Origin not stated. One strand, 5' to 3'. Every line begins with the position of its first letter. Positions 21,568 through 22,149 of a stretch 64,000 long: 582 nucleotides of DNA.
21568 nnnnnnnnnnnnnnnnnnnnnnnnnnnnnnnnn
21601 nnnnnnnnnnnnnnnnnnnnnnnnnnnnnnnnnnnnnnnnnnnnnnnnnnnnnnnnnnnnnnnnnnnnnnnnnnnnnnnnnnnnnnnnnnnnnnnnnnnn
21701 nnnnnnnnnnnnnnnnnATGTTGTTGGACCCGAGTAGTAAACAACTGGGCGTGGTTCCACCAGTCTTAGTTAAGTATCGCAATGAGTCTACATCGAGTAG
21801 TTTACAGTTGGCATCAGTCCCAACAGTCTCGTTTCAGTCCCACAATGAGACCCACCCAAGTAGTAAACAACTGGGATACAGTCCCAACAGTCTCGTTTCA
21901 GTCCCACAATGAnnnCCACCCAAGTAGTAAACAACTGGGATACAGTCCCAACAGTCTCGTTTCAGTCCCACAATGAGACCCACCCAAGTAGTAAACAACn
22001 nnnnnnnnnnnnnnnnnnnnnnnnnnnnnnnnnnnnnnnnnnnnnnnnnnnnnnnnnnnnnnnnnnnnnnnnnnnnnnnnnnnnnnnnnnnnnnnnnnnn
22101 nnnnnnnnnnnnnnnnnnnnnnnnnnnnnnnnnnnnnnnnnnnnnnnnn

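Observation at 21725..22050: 64-bp tandem arrays wedged between module pairs D/E and F/G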

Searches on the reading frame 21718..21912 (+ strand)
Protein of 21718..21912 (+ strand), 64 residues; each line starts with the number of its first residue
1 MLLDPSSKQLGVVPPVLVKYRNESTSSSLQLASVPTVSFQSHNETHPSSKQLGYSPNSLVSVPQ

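Call 77: search_protein_families(library=pfam, proteins=[window:21718-21912:+], max_evalue=1)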
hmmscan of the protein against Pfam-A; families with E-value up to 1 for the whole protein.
window:21718-21912:+ (64 aa): 0 families

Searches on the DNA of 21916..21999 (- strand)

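Call 71: search_dna_similar(query=window:21916-21999:-, collection=plasmids, mode=distant, max_evalue=10, max_rows=15)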
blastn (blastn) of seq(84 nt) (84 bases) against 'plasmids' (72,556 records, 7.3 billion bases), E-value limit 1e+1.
Records with a match: 5; places in all: 5; records where one place covers at least 80% of the query: 0.
Best place of each record, by identity: 95-99% 4; 80-90% 1.
By first word of the organism name: Bradyrhizobium 4; Lysinibacillus 1.
By predicted mobility (MOB-suite, as given by PLSDB): non-mobilizable 5.
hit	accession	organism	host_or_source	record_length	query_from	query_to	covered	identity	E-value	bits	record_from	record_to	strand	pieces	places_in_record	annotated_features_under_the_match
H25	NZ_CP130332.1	Lysinibacillus fusiformis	Winter wheat (Triticum ...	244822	5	43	46%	80.5%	8e+0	37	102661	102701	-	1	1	AI-2E family transporter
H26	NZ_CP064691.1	Bradyrhizobium sp. 192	Acmispon strigosus,cell culture,root ...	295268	24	45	26%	95.5%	8e+0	37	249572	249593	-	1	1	none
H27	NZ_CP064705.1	Bradyrhizobium sp. 155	Acmispon strigosus,cell culture,root ...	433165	24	45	26%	95.5%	8e+0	37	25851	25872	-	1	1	none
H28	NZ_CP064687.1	Bradyrhizobium sp. 4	Acmispon strigosus,cell culture,root ...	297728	24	45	26%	95.5%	8e+0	37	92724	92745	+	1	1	none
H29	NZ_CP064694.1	Bradyrhizobium sp. 187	Acmispon strigosus,cell culture,root ...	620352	24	45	26%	95.5%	8e+0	37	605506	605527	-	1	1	none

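Call 75: search_dna_similar(query=window:21916-21999:-, collection=phages, mode=distant, max_evalue=10, max_rows=15)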
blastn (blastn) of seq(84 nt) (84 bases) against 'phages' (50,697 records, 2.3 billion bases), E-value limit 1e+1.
Records with a match: 106; places in all: 108; records where one place covers at least 80% of the query: 0.
Best place of each record, by identity: 95-99% 105; 80-90% 1.
By first word of the organism name: Klebsiella 99; Raoultella 4; Erwinia 1; Salmonella 1; Klebsiella_phage 1.
By host as written in the record: Klebsiella pneumoniae 18; Klebsiella pneumoniae MRSN414780 10; Raoultella planticola K59 (synonym: Klebsiella planticola) 7; Klebsiella pneumoniae ATCC 13883 6; - 5; Klebsiella oxytoca clinical isolate 5; Klebsiella pneumoniae ATCC 33495 4; Klebsiella sp. 4; and 31 more.
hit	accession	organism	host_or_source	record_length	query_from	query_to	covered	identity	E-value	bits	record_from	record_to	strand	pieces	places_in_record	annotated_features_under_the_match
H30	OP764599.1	Erwinia phage pEa_SNUABM_57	Erwinia amylovora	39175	6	39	40%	85.3%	3e+0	37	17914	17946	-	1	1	none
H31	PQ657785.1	Klebsiella phage Roth01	Klebsiella sp. CFI_108_OXA181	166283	64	84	25%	95.2%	9e+0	35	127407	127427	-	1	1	none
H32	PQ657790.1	Klebsiella phage Roth16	Klebsiella sp. 2609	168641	64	84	25%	95.2%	9e+0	35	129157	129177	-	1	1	none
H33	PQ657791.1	Klebsiella phage Roth17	Klebsiella sp. 2609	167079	64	84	25%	95.2%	9e+0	35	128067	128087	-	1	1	none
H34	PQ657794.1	Klebsiella phage Roth21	Klebsiella sp. 2609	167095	64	84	25%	95.2%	9e+0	35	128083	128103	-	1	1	none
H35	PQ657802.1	Klebsiella phage Roth34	Klebsiella sp. NCTC 13368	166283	64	84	25%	95.2%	9e+0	35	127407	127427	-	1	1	none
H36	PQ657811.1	Klebsiella phage Roth51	Klebsiella sp. NCTC 13368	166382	64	84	25%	95.2%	9e+0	35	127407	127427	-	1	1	none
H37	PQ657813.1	Klebsiella phage Roth66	Klebsiella sp. NCTC 13438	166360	64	84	25%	95.2%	9e+0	35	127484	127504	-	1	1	none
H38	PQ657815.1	Klebsiella phage Roth68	Klebsiella sp. NCTC 13438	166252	64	84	25%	95.2%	9e+0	35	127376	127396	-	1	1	none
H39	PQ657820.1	Klebsiella phage Roth76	Klebsiella sp. CFI_131-KPC-2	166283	64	84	25%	95.2%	9e+0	35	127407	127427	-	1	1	none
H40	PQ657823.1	Klebsiella phage Roth79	Klebsiella sp. CFI_131-KPC-2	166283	64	84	25%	95.2%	9e+0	35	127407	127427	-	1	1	none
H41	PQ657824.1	Klebsiella phage Roth80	Klebsiella sp. CFI_131-KPC-2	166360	64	84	25%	95.2%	9e+0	35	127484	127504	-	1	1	none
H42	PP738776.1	Klebsiella phage vB_KpnM_Hyena_ER38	Klebsiella pneumoniae 1100975 (ATCC ...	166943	64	84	25%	95.2%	9e+0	35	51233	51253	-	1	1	none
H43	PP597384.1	Klebsiella phage vB_KM5a1-KLB2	Klebsiella sp. M5a1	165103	64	84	25%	95.2%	9e+0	35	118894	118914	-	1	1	none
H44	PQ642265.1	Raoultella phage Ra_O-2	Raoultella ornithinolytica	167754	64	84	25%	95.2%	9e+0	35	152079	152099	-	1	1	none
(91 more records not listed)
